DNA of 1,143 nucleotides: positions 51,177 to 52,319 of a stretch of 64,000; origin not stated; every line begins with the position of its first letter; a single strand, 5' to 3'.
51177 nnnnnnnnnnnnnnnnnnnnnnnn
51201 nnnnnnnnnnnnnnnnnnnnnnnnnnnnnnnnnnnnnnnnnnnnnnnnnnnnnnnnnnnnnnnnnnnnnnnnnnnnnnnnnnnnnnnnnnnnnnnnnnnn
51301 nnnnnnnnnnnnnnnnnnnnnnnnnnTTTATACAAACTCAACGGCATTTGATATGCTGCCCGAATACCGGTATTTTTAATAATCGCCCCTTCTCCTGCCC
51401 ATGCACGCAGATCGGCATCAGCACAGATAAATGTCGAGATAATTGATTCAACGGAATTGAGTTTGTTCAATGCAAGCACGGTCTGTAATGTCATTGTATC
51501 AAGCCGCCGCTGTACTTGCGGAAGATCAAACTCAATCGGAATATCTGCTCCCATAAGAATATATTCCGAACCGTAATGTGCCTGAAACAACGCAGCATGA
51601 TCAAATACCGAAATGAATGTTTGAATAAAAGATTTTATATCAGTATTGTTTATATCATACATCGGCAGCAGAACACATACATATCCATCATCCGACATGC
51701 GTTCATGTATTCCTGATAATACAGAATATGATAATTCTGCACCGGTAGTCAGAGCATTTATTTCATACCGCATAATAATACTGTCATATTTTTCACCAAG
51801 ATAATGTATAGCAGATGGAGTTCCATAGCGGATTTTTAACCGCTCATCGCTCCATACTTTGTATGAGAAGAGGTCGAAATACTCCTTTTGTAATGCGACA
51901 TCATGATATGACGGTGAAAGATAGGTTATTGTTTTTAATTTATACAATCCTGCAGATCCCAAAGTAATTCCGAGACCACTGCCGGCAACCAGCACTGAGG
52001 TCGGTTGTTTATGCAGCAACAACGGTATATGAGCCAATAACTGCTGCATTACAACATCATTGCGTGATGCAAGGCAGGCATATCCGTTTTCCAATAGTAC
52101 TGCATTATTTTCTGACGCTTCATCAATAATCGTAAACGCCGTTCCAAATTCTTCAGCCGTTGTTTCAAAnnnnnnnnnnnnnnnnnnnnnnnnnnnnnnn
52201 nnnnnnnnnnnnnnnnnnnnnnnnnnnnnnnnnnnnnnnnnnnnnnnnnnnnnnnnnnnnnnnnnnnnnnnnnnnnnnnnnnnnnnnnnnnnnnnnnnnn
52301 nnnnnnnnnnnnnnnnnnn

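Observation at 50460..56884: Tandem, translationally coupled >1000-aa paralogs: polytopic membrane domain + spermidine-synthase-like fold + TPR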

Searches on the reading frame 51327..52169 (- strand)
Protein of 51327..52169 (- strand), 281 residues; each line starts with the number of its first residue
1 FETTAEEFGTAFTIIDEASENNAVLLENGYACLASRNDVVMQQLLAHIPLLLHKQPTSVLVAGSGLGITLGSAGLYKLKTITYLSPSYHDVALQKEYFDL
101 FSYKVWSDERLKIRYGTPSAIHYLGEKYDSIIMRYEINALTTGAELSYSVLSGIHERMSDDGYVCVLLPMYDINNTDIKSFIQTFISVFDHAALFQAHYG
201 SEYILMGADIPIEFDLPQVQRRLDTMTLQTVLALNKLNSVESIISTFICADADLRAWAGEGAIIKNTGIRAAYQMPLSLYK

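Call 25: search_solved_structures(query=window:51327-52169:-, max_evalue=1, show_alignments=3)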
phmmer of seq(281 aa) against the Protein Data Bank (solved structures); distinct sequences matched with E-value up to 1: 23.
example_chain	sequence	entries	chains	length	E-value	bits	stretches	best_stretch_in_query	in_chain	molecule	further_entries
4uoe_A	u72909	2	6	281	0.0008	22.1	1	14-133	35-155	SPERMIDINE SYNTHASE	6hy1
2pwp_A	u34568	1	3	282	0.0008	22.1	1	14-133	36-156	Spermidine synthase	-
2hte_A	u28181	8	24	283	0.00081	22.1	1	14-133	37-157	Spermidine synthase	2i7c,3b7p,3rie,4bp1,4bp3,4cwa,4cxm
2pss_A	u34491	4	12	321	0.00098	21.9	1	14-132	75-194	Spermidine synthase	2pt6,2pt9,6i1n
1iy9_A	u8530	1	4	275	0.0026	20.5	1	17-70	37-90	Spermidine synthase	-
3o4f_A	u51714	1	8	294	0.0029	20.3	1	20-115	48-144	Spermidine synthase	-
1inl_A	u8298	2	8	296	0.003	20.3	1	24-71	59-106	Spermidine synthase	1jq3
2b2c_A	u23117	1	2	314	0.0039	19.9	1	16-70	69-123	spermidine synthase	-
6o64_A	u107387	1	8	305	0.0073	19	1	16-120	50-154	Spermidine synthase 2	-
6qmm_B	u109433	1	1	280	0.0093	18.7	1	12-121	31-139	Polyamine aminopropyltransferase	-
6qmm_A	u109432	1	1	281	0.0095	18.6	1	12-120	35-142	Polyamine aminopropyltransferase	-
7uor_A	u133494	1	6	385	0.011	18.5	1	100-178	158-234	Cytochrome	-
6o65_A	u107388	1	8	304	0.029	17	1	16-98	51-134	Spermidine synthase 1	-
6bq2_A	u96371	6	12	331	0.031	17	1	19-235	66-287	Thermospermine synthase ACAULIS protein | Thermospermine synthase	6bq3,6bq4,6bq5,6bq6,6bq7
1xj5_A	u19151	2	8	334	0.035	16.8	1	16-98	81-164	Spermidine synthase 1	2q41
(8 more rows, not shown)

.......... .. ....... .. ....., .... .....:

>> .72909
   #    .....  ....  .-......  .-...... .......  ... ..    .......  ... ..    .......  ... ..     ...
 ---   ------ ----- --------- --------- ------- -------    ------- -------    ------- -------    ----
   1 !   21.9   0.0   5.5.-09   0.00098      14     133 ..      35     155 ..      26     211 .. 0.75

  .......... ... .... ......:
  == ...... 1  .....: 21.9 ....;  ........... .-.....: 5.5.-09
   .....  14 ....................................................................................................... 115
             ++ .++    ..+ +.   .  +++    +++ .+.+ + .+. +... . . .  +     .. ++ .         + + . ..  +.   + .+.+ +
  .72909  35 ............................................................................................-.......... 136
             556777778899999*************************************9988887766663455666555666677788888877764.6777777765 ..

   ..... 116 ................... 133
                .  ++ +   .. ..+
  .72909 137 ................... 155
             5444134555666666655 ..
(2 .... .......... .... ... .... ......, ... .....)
